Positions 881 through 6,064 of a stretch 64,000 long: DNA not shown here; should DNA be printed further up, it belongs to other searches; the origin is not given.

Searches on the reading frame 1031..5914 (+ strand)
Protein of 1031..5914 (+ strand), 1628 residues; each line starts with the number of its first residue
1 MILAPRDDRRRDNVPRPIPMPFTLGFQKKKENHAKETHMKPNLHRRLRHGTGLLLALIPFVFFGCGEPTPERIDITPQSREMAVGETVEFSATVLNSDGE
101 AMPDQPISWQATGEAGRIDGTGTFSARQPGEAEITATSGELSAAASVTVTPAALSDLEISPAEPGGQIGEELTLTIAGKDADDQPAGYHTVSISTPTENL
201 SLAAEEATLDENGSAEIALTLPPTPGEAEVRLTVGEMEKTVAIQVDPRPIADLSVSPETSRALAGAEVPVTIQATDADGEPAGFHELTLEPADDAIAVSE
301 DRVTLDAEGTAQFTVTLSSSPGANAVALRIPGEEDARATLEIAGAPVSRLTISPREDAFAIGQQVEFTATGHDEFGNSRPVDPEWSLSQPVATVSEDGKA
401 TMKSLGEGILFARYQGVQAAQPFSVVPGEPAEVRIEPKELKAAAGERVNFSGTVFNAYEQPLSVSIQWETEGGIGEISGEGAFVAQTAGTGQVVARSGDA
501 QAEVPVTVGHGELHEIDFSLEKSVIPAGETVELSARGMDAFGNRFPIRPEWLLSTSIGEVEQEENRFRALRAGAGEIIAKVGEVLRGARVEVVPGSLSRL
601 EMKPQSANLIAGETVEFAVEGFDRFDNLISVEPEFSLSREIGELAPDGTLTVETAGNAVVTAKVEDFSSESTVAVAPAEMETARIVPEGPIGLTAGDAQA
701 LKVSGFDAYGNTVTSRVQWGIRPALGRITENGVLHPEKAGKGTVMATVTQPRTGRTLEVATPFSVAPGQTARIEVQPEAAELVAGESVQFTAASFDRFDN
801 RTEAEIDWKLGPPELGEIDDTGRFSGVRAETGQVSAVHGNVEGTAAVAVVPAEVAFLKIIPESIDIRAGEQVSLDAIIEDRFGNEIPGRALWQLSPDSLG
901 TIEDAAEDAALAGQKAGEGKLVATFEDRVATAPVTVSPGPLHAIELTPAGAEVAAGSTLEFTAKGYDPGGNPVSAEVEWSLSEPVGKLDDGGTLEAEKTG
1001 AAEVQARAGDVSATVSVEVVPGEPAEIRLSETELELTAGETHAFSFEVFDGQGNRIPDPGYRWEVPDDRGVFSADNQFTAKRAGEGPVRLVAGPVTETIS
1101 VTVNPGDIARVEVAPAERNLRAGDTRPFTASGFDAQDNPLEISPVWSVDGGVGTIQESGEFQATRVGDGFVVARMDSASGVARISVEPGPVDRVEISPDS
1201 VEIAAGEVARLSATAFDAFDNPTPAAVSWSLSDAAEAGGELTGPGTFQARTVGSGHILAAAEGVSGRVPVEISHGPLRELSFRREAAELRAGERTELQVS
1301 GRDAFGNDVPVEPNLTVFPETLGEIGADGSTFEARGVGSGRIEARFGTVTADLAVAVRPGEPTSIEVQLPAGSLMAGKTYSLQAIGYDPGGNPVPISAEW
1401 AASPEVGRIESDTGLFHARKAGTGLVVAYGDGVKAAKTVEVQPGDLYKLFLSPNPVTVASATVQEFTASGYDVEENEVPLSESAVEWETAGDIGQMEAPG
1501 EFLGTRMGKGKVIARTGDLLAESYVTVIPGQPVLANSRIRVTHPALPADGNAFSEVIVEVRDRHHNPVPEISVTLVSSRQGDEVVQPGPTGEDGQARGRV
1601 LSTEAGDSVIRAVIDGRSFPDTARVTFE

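Call 60: search_protein_families(library=pfam, proteins=[window:1031-5914:+], max_evalue=0.00001)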
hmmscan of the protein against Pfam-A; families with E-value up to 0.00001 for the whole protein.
window:1031-5914:+ (1628 aa): 5 families
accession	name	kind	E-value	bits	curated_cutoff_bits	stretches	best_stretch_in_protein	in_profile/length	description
PF02369.22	Big_1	-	6.5e-33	113.2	34.9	1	1537-1627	2-92/93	Bacterial Ig-like domain (group 1)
PF02368.24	Big_2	-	4.7e-23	81.4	22.8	1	73-149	5-79/79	Bacterial Ig-like domain (group 2)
PF09134.16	Invasin_D3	-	5.7e-19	68.9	33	1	1535-1627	3-95/98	Invasin, domain 3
PF17789.7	MG4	-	1.6e-07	31.9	24.7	0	270-325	18-68/95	Macroglobulin domain MG4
PF23616.1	Ig_GEX2_N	-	8.8e-06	26.2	27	0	1284-1309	9-34/105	GEX2 N-terminal Ig-like domain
